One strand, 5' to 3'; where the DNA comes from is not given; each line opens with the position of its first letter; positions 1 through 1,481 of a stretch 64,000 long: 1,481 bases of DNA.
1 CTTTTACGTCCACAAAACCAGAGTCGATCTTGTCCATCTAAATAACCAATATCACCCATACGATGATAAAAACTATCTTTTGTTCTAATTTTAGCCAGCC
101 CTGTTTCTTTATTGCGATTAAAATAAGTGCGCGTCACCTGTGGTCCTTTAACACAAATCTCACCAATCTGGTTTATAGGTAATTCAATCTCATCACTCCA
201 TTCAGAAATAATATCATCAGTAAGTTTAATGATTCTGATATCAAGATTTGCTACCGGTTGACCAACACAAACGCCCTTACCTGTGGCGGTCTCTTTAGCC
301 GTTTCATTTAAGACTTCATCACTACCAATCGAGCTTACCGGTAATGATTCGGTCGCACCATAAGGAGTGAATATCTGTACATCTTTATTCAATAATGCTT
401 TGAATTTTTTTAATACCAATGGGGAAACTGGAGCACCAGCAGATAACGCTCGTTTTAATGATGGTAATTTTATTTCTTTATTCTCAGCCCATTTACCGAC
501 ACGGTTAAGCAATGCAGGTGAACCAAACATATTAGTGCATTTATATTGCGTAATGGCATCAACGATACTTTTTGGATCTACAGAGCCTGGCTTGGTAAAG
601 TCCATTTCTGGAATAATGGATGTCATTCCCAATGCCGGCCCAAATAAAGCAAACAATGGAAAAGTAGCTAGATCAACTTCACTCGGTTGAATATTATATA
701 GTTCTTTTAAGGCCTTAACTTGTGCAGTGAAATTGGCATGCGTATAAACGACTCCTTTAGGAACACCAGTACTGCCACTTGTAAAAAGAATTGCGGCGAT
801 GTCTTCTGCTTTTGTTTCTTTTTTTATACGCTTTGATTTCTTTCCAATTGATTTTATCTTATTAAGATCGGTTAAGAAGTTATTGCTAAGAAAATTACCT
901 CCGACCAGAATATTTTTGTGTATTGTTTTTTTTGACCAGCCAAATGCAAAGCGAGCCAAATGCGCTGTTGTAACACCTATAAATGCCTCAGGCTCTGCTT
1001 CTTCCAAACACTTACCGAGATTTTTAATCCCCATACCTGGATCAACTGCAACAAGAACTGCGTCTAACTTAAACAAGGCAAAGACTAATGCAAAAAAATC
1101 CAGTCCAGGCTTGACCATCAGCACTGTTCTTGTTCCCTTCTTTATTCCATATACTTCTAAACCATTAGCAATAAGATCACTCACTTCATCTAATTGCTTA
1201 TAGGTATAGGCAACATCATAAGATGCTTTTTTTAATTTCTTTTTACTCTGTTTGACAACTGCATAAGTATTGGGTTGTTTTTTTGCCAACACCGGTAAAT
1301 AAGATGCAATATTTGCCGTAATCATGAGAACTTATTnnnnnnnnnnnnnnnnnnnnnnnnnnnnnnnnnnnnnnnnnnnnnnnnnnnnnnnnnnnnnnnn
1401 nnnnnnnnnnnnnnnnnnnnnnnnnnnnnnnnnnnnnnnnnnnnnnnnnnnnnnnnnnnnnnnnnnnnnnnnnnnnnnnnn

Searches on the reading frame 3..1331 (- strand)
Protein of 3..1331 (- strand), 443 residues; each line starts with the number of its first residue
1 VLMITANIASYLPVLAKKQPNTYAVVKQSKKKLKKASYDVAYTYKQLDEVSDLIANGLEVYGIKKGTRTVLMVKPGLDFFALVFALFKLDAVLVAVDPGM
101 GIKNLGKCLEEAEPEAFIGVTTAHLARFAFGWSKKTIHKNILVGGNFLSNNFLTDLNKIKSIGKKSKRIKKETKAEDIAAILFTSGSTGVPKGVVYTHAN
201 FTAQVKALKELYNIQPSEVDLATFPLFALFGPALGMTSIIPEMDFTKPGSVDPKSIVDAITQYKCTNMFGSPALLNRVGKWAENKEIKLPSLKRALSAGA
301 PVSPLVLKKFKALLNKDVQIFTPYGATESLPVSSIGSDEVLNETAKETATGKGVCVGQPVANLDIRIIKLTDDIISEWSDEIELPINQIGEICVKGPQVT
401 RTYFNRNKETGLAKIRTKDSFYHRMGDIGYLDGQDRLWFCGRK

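Call 59: search_protein_families(library=ncbifam, proteins=[window:3-1331:-], max_evalue=1e-8)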
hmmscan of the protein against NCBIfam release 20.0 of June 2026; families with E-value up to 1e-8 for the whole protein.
window:3-1331:- (443 aa): 81 families (the best 25 are shown)
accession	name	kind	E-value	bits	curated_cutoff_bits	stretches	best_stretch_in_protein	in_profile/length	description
NF006754.0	PRK09274.1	equivalog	8.8e-174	578.7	478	1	5-443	4-443/555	fatty acid CoA ligase family protein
NF045785.1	OlefBLtnSynShew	equivalog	5.9e-161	536.6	850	1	6-443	1-443/552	olefin beta-lactone synthetase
NF045786.1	OlefBLtnSynXan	equivalog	1e-153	512.7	900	1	7-443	2-436/544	olefin beta-lactone synthetase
NF004837.0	PRK06187.1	subfamily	3.6e-54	183.9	476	1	7-438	9-417/531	long-chain-fatty-acid--CoA ligase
TIGR01733.1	AA-adenyl-dom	subfamily_domain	1.3e-37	129.6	317.4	1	43-443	1-378/409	amino acid adenylation domain-containing protein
NF006181.0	PRK08314.1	subfamily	6.4e-37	127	705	1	163-434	191-443/563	long-chain-fatty-acid--CoA ligase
NF006182.0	PRK08316.1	subfamily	8.2e-35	120.3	663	1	36-442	31-416/523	fatty acyl-CoA synthetase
NF004114.0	PRK05605.1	equivalog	2.5e-34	118.6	766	1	157-433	202-459/575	long-chain-fatty-acid--CoA ligase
NF004758.0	PRK06087.1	equivalog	4.7e-33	114.4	736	1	35-443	44-433/548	medium-chain fatty-acid--CoA ligase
NF009233.0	PRK12583.1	subfamily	5.8e-33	114.1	832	1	167-442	192-449/558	fatty acid CoA ligase family protein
TIGR01923.1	menE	equivalog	8.7e-33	113.8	330.15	1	43-443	1-348/442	o-succinylbenzoate--CoA ligase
NF006386.0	PRK08633.1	equivalog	1.7e-32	112.1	1221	1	169-434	775-1032/1147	acyl-[ACP]--phospholipid O-acyltransferase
NF052269.1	Staph_lig_FadD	equivalog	2.5e-32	111.9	650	1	24-443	10-393/499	long-chain-fatty-acid--CoA ligase FadD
NF005702.0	PRK07514.1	subfamily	2.6e-32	111.9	558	1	28-442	16-399/506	malonyl-CoA synthase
NF002966.0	PRK03640.1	equivalog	6.8e-32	110.7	556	1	39-443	25-382/483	o-succinylbenzoate--CoA ligase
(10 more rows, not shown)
